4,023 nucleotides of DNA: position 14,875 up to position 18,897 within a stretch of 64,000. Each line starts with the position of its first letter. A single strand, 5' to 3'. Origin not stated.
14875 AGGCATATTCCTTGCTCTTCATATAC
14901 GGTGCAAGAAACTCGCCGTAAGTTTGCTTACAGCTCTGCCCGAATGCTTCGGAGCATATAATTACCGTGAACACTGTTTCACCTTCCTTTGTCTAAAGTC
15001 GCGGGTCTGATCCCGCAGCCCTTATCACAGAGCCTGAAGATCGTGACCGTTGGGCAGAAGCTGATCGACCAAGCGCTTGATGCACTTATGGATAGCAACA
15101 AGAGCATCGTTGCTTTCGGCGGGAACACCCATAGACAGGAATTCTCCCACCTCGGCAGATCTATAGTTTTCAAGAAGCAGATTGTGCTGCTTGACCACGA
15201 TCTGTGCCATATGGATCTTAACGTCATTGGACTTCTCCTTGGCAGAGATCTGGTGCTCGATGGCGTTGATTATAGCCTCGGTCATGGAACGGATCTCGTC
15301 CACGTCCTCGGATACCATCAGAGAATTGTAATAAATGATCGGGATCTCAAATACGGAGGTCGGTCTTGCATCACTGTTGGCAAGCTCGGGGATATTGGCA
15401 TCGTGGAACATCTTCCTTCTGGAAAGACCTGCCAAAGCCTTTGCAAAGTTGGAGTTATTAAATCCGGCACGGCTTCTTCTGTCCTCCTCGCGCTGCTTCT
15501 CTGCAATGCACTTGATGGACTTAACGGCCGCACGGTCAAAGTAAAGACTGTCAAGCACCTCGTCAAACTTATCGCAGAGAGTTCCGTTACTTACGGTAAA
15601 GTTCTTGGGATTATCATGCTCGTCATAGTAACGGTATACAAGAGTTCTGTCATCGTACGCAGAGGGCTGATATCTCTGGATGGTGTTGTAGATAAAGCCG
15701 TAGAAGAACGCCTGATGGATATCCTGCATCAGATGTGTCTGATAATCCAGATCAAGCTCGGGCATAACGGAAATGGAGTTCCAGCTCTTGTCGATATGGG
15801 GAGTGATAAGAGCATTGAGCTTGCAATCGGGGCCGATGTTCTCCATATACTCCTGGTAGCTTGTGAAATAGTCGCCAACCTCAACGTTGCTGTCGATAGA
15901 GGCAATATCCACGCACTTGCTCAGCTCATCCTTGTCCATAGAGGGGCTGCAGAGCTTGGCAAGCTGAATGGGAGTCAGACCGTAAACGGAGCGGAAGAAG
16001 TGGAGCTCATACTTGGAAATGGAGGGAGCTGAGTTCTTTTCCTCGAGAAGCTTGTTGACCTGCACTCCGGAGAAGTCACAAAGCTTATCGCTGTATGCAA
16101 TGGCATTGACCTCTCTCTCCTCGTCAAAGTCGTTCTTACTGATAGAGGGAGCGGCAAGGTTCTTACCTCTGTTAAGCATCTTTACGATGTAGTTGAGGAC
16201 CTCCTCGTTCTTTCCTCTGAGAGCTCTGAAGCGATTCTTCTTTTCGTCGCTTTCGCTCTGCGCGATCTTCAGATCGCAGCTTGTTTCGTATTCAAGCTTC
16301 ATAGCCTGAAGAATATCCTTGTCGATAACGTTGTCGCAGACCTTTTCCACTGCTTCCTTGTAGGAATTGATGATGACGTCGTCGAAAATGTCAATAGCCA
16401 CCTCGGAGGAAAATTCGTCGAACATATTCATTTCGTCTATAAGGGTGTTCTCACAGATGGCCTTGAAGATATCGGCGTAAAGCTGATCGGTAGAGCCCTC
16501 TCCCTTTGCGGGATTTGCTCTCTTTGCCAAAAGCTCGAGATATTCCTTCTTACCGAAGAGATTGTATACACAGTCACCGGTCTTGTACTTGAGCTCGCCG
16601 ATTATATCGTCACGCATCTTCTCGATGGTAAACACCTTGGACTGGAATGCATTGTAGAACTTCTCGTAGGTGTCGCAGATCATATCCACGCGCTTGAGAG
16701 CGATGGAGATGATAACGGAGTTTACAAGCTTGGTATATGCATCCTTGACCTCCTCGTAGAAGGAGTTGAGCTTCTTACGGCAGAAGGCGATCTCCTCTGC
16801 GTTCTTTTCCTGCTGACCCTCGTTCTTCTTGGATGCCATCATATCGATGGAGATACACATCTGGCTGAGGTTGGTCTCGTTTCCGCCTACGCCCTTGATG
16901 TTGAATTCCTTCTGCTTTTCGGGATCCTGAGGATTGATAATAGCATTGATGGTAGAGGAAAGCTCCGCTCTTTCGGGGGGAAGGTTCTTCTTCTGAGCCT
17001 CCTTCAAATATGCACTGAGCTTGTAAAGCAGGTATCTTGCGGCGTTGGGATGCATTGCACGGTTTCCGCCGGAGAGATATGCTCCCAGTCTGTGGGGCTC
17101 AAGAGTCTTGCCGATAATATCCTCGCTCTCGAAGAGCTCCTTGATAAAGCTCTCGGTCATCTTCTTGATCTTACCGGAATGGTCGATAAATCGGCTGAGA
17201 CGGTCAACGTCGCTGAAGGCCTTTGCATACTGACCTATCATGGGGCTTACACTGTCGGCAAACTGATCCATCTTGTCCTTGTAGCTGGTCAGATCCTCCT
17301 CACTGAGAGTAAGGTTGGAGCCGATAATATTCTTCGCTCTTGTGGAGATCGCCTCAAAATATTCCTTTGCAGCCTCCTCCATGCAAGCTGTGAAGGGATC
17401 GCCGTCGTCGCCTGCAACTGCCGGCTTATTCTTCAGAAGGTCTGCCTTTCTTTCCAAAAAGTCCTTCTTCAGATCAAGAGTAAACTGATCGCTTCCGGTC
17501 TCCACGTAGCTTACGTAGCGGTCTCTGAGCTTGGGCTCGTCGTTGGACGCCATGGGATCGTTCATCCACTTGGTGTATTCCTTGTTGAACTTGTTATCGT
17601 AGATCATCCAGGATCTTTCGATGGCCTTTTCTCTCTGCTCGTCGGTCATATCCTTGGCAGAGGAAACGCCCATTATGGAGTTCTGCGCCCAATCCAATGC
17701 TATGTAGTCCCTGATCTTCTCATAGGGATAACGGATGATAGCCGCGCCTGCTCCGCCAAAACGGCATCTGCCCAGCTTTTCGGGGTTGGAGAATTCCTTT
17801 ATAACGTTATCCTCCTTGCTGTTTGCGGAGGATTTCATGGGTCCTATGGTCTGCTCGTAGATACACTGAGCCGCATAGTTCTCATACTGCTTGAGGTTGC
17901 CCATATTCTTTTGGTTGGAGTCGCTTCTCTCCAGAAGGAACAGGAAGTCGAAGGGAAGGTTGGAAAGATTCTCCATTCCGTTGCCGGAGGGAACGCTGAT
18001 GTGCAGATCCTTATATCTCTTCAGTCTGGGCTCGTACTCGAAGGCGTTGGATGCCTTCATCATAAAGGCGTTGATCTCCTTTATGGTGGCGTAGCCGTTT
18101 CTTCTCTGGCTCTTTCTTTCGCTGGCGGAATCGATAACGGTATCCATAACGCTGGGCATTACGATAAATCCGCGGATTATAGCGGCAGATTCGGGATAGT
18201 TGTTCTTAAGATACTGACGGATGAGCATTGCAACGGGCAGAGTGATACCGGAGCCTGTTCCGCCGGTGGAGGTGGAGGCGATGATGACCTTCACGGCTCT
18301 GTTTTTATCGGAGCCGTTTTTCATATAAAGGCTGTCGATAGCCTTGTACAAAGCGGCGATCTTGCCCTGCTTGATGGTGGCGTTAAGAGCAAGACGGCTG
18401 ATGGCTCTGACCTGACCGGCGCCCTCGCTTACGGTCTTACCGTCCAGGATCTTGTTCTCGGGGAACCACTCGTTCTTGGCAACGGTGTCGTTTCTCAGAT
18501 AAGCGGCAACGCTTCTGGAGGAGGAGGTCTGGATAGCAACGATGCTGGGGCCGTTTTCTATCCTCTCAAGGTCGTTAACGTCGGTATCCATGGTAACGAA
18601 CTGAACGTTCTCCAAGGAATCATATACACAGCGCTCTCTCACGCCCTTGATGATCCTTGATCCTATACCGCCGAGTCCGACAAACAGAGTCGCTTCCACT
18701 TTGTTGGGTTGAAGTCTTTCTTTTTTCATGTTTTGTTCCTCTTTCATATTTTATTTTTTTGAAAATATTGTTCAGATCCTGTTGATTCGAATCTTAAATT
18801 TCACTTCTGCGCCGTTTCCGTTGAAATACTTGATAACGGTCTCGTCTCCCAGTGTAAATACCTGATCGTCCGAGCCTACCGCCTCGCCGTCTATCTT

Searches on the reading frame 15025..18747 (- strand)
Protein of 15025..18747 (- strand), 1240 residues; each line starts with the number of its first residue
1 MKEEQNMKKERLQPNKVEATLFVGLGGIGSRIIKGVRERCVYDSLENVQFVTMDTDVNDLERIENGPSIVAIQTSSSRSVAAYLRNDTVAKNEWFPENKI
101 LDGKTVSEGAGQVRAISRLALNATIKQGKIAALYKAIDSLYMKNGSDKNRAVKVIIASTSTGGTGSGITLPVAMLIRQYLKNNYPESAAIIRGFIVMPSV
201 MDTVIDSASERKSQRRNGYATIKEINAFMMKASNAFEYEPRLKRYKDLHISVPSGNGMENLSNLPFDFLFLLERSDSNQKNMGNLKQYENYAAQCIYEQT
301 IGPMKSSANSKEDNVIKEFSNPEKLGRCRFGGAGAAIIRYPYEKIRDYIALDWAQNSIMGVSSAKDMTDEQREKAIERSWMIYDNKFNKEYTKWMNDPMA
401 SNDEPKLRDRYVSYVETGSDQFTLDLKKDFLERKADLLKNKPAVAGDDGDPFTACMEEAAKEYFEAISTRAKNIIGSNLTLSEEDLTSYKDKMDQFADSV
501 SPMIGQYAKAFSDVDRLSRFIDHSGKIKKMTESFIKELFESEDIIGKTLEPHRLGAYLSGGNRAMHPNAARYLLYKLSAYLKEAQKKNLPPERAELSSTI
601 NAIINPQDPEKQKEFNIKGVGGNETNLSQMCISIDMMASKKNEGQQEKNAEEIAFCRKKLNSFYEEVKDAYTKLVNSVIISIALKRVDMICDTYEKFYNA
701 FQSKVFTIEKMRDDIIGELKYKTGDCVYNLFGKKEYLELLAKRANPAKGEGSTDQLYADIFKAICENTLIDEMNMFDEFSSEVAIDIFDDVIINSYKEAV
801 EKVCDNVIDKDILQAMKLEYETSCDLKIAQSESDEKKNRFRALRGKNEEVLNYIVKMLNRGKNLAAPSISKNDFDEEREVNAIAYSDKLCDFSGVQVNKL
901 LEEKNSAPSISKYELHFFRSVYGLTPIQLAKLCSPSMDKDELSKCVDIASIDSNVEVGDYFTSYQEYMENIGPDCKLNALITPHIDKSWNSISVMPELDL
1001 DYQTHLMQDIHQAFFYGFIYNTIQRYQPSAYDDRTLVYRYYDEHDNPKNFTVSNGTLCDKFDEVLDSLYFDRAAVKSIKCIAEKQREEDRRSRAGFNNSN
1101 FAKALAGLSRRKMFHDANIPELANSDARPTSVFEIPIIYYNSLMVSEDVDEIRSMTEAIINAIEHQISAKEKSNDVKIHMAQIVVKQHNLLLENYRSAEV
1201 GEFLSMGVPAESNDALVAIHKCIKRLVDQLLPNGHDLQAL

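Call 5: search_protein_families(library=pfam, proteins=[window:15025-18747:-], max_evalue=0.01)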
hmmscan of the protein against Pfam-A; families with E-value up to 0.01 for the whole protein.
window:15025-18747:- (1240 aa): 3 families
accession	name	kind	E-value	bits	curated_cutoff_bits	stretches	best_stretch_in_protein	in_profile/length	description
PF13809.12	Tubulin_2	-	1.2e-55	189.6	27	1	21-358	1-355/356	Tubulin like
PF00091.31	Tubulin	-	4.8e-07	30.7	33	1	21-205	3-157/190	Tubulin/FtsZ family, GTPase domain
PF15739.10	TSNAXIP1_N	-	0.0099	16.6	27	0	794-825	24-56/111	Translin-associated factor X-interacting N-terminus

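Call 6: search_protein_families(library=ncbifam, proteins=[window:15025-18747:-], max_evalue=0.01)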
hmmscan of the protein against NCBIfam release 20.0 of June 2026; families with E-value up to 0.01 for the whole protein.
window:15025-18747:- (1240 aa): 0 families

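Call 7: search_protein_families(library=padloc, proteins=[window:15025-18747:-], max_evalue=0.01)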
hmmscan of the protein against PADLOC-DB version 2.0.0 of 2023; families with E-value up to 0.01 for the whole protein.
window:15025-18747:- (1240 aa): 0 families

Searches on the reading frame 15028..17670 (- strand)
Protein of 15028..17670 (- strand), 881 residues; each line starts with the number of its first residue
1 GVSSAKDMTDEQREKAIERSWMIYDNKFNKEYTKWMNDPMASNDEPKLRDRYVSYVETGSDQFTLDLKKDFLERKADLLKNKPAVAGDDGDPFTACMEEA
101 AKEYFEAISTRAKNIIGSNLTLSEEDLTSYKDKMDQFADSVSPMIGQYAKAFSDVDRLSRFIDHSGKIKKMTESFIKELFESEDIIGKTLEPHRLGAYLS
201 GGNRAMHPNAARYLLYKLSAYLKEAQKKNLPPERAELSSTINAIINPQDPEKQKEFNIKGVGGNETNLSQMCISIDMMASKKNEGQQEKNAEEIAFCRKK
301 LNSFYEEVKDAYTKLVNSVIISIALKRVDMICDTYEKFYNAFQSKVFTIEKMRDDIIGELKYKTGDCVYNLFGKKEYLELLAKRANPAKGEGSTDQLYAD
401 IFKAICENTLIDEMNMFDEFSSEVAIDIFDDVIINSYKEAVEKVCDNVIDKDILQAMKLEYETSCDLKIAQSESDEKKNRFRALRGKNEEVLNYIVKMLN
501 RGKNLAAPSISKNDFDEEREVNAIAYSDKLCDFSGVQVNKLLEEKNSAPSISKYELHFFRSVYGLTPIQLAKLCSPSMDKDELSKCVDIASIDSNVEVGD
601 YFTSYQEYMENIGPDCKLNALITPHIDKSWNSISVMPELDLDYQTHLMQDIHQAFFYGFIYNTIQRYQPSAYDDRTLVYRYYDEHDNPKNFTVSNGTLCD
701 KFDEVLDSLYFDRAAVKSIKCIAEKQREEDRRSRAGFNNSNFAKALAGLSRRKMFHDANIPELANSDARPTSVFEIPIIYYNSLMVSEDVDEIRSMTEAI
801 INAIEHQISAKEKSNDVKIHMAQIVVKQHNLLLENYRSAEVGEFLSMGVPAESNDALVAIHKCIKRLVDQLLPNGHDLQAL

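Call 45: search_protein_families(library=pfam, proteins=[window:15028-17670:-], max_evalue=5)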
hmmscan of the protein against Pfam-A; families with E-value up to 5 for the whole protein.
window:15028-17670:- (881 aa): 3 families
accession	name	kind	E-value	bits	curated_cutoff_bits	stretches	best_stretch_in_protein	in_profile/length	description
PF15739.10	TSNAXIP1_N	-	0.013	16.2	27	1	435-465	24-55/111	Translin-associated factor X-interacting N-terminus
PF21106.3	YtxK_like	-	0.031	15.1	24.3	1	432-472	17-57/81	YtxK N-terminal helical domain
PF04185.19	Phosphoesterase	-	0.26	10.8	23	0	105-179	159-233/356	Phosphoesterase family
